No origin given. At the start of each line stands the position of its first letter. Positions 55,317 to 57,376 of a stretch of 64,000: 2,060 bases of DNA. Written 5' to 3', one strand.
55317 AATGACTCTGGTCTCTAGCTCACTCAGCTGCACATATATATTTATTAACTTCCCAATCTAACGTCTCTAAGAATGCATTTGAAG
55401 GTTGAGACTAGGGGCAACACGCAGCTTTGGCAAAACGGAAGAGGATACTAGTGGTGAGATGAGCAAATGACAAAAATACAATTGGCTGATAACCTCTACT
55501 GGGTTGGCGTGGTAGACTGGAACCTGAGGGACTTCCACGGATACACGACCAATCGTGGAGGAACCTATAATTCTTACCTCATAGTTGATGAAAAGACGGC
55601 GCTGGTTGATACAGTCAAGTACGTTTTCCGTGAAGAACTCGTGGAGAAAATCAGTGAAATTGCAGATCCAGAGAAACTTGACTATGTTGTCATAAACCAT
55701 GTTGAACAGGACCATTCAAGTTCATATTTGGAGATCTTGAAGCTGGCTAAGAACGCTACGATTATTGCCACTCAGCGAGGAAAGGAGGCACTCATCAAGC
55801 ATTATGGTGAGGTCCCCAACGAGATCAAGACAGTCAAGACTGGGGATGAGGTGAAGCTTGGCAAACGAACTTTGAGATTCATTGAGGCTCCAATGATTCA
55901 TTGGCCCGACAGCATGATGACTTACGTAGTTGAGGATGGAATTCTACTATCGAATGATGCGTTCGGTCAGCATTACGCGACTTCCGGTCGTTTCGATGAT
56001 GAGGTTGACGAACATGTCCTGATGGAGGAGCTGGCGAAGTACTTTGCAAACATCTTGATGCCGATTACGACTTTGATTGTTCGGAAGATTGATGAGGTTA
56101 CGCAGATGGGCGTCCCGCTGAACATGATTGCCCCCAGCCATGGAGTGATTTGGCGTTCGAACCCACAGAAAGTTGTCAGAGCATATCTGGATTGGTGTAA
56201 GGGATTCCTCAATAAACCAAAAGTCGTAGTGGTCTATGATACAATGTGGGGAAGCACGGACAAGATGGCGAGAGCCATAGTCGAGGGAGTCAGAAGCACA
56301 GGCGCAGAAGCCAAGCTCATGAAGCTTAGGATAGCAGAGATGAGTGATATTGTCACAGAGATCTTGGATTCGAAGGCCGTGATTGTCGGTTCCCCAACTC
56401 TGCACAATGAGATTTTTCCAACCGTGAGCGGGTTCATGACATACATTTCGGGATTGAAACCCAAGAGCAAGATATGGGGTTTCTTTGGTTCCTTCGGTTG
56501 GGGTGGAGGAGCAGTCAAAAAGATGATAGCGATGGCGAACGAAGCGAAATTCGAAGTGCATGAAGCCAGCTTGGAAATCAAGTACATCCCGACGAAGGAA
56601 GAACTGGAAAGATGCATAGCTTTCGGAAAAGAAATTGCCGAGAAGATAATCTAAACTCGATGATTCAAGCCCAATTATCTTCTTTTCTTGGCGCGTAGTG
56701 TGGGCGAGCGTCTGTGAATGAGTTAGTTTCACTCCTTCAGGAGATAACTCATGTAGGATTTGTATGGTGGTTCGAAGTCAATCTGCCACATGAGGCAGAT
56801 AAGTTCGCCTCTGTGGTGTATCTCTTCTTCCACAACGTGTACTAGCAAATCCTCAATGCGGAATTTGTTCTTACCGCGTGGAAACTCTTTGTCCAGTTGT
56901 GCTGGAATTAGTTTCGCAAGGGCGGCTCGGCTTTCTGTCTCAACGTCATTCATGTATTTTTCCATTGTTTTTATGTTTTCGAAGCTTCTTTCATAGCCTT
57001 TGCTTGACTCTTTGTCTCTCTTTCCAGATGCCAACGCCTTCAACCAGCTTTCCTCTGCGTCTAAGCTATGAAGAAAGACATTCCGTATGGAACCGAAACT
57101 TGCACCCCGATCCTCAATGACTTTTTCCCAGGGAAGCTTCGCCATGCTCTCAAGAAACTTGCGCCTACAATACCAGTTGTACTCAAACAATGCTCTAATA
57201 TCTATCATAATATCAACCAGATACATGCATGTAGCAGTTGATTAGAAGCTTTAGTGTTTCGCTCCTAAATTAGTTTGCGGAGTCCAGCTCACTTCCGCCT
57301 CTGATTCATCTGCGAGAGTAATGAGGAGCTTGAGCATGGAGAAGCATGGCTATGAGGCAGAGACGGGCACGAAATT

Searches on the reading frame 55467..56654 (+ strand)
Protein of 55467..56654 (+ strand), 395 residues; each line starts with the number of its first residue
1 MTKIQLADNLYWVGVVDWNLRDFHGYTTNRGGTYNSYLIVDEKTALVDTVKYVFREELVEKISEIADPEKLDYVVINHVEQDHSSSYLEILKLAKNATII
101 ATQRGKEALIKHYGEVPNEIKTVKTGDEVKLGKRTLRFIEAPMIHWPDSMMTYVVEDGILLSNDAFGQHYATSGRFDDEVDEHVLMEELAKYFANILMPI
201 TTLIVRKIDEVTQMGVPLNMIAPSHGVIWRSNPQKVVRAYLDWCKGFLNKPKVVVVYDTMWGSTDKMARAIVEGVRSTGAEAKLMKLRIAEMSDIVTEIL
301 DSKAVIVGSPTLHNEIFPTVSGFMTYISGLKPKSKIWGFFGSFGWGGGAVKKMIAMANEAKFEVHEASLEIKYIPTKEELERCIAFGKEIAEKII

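Call 76: search_protein_families(library=pfam, proteins=[window:55467-56654:+], max_evalue=0.001)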
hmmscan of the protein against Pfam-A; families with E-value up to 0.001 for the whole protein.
window:55467-56654:+ (395 aa): 4 families
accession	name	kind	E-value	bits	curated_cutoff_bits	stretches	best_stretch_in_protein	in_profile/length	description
PF19583.5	ODP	-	2.2e-24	86.9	27.2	1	34-226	3-194/194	ODP family beta lactamase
PF00258.30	Flavodoxin_1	-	2.1e-16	60.8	25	1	255-386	1-142/143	Flavodoxin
PF00753.33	Lactamase_B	-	7.7e-07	29.7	22.7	1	32-170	4-155/196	Metallo-beta-lactamase superfamily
PF12706.13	Lactamase_B_2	-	4.8e-05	23.5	27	1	46-156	4-131/200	Beta-lactamase superfamily domain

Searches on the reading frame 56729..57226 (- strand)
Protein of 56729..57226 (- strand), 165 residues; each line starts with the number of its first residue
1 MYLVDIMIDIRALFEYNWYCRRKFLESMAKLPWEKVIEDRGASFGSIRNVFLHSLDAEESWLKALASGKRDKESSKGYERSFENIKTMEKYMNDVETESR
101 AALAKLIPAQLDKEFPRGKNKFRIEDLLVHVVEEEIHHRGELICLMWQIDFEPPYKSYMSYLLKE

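Call 76: search_protein_families(library=pfam, proteins=[window:56729-57226:-], max_evalue=0.001)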
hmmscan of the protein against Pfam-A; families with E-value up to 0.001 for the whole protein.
window:56729-57226:- (165 aa): 3 families
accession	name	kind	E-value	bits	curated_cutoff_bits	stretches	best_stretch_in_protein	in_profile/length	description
PF05163.17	DinB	-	2.1e-16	60.7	23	1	12-158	7-154/165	DinB family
PF12867.12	DinB_2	-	2.7e-08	34.8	24.8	1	21-141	6-127/128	DinB superfamily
PF04978.18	MST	-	0.00022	22.2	27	1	21-142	10-140/149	Mycothiol-S-transferase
